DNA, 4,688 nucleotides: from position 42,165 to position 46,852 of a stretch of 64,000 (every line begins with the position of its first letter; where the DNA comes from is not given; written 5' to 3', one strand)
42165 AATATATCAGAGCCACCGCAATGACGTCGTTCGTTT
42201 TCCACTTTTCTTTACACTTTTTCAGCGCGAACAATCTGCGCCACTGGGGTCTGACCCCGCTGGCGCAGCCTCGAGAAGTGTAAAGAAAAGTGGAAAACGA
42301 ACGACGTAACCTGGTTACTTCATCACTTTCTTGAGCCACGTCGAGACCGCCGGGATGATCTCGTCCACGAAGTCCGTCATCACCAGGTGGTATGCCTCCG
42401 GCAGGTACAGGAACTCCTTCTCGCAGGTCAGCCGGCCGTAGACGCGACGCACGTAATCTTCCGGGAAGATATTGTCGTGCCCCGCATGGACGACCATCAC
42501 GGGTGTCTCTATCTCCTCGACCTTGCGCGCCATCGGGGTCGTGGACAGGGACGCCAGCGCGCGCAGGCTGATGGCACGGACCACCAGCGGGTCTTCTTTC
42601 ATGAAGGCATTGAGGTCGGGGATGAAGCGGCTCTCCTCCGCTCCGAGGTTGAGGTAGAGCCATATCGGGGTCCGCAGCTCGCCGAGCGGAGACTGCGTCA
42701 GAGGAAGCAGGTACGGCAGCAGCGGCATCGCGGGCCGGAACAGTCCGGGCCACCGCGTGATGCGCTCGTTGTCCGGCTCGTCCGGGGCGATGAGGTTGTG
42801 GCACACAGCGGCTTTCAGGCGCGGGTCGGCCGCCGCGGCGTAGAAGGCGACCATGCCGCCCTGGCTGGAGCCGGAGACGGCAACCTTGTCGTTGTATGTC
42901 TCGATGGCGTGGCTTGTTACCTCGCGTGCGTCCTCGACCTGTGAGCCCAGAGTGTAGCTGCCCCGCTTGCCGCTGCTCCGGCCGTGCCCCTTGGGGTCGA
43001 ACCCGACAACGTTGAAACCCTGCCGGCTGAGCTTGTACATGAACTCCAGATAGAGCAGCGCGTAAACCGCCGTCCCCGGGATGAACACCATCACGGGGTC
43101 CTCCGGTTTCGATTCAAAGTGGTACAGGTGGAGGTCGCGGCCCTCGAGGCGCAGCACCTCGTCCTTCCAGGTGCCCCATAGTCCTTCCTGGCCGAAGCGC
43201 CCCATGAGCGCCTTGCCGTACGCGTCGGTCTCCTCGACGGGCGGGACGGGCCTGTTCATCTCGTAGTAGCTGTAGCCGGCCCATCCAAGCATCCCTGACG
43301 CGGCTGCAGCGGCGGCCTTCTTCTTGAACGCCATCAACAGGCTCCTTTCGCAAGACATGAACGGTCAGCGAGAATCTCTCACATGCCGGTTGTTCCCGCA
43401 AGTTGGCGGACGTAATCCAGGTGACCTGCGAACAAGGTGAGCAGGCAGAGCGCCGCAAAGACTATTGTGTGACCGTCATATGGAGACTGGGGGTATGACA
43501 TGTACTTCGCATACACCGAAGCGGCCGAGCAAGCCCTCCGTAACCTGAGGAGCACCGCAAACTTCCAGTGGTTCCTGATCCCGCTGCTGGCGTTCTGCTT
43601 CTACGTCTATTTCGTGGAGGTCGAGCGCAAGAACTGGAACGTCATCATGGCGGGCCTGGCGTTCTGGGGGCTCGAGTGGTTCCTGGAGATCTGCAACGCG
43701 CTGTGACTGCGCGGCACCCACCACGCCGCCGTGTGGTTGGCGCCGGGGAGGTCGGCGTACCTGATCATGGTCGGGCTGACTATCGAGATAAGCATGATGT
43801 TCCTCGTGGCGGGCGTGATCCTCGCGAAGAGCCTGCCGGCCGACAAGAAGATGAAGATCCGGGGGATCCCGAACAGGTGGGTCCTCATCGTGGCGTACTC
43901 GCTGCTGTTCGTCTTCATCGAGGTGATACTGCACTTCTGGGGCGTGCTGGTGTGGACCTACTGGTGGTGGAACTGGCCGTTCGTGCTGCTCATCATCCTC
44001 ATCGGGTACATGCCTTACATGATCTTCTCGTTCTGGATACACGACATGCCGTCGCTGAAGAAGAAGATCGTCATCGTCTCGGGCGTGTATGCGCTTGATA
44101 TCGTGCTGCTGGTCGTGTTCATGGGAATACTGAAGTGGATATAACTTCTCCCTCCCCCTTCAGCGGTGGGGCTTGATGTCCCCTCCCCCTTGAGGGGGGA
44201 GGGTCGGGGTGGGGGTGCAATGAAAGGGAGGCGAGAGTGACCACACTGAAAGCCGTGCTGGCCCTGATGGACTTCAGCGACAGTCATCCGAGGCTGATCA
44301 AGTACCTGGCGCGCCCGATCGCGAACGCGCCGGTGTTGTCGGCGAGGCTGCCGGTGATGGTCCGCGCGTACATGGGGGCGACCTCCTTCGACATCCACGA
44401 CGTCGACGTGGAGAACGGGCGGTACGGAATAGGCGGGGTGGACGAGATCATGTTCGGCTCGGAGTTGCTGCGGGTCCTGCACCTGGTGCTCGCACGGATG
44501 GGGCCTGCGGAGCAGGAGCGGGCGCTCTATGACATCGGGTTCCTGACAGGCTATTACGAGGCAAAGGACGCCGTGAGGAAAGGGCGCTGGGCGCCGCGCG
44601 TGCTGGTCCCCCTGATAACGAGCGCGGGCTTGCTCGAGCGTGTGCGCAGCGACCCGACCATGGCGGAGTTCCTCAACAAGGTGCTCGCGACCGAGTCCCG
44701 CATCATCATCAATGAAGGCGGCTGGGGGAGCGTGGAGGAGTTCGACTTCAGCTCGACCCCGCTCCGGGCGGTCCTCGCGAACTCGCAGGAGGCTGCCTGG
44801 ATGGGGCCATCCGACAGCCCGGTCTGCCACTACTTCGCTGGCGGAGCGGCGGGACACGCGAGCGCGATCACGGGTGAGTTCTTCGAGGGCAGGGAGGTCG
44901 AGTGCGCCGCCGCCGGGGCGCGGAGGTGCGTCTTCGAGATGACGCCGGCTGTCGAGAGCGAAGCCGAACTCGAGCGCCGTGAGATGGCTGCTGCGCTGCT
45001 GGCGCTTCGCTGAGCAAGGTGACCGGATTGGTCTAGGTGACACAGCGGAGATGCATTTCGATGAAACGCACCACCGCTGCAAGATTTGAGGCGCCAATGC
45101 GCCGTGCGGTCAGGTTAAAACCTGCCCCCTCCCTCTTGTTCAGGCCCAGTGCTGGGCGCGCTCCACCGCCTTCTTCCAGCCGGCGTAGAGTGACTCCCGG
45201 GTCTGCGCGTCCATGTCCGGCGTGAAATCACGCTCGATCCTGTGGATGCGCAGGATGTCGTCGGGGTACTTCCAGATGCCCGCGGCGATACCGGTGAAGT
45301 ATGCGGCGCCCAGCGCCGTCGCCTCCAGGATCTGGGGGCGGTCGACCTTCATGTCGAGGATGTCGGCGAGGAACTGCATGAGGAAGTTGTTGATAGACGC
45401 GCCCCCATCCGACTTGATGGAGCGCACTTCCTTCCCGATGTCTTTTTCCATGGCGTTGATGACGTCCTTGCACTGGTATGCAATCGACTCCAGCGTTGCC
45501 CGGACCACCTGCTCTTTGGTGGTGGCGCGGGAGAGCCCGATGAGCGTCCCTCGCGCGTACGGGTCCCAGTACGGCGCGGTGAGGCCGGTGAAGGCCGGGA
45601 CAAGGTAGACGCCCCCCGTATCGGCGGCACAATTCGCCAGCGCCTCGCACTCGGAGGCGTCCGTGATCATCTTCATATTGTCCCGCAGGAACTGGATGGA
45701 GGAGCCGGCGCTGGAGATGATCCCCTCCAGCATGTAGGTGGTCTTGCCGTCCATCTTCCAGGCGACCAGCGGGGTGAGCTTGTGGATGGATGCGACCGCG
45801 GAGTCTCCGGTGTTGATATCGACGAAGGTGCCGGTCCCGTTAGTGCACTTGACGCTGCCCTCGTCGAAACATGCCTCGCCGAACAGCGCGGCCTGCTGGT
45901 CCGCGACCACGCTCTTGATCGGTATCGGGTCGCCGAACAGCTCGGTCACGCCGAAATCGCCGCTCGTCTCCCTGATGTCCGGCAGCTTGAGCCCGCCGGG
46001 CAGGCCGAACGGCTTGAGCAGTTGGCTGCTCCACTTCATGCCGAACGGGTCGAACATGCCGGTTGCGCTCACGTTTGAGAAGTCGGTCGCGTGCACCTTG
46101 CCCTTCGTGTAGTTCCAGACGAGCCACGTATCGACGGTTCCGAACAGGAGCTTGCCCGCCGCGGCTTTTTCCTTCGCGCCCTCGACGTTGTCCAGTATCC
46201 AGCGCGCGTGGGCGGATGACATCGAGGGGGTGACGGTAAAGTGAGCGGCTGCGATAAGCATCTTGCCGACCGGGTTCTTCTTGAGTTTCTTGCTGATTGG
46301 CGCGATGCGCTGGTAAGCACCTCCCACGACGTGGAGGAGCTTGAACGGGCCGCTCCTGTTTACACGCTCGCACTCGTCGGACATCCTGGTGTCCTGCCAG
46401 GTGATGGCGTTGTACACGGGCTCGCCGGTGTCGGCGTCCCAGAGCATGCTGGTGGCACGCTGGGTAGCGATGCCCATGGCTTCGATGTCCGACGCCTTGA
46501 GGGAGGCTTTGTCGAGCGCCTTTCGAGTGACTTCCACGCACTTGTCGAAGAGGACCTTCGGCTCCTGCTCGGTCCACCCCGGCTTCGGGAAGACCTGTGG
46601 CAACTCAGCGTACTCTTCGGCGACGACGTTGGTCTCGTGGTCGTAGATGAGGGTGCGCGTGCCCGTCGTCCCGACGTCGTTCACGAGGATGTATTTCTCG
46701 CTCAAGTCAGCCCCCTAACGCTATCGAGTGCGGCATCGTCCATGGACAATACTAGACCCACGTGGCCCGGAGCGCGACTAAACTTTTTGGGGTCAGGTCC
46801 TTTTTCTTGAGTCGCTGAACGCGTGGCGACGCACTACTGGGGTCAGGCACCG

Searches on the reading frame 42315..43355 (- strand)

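Call 9: search_protein_families(library=pfam, proteins=[window:42315-43355:-], max_evalue=0.001)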
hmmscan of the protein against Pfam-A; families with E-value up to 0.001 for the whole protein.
window:42315-43355:- (346 aa): 9 families
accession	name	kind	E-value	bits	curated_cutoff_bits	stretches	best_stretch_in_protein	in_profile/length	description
PF12146.15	Hydrolase_4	-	5.2e-29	101.7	27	1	86-328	4-237/239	Serine aminopeptidase, S33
PF00561.26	Abhydrolase_1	-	2.8e-18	66.9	25.8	1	87-325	1-240/245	alpha/beta hydrolase fold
PF12697.13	Abhydrolase_6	-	5.2e-14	53.9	26.3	1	90-328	2-209/217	Alpha/beta hydrolase family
PF02129.25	Peptidase_S15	-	6e-08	33.1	23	1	109-185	47-125/262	X-Pro dipeptidyl-peptidase (S15 family)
PF12740.14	PETase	-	3.7e-06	27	28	0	107-185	75-154/263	PET hydrolase-like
PF05448.18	AXE1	-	6.7e-06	25.5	21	0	145-186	165-206/321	Acetyl xylan esterase (AXE1)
PF01738.24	DLH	-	8.8e-06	25.9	21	0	138-185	79-126/217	Dienelactone hydrolase family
PF00326.27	Peptidase_S9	-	1.4e-05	25.1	22.6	0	109-187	10-96/213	Prolyl oligopeptidase family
PF10142.15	PhoPQ_related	-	2.9e-05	23.4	20.3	0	280-342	258-322/367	PhoPQ-activated pathogenicity-related protein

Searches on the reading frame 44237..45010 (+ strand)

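Call 9: search_protein_families(library=pfam, proteins=[window:44237-45010:+], max_evalue=0.001)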
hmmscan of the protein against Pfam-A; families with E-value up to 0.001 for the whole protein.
window:44237-45010:+ (258 aa): 1 family
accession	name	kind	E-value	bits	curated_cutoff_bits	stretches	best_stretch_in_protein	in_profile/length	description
PF02830.23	V4R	-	5.8e-13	49.2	31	1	181-236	6-61/62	V4R domain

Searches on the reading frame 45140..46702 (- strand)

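Call 9: search_protein_families(library=pfam, proteins=[window:45140-46702:-], max_evalue=0.001)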
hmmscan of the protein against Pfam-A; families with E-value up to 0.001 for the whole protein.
window:45140-46702:- (520 aa): 2 families
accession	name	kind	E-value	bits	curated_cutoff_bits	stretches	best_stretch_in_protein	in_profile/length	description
PF00370.27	FGGY_N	-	5.1e-50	170.8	28.8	2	4-118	1-114/245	FGGY family of carbohydrate kinases, N-terminal domain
PF02782.22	FGGY_C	-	3.6e-42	144.8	27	1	285-474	2-198/198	FGGY family of carbohydrate kinases, C-terminal domain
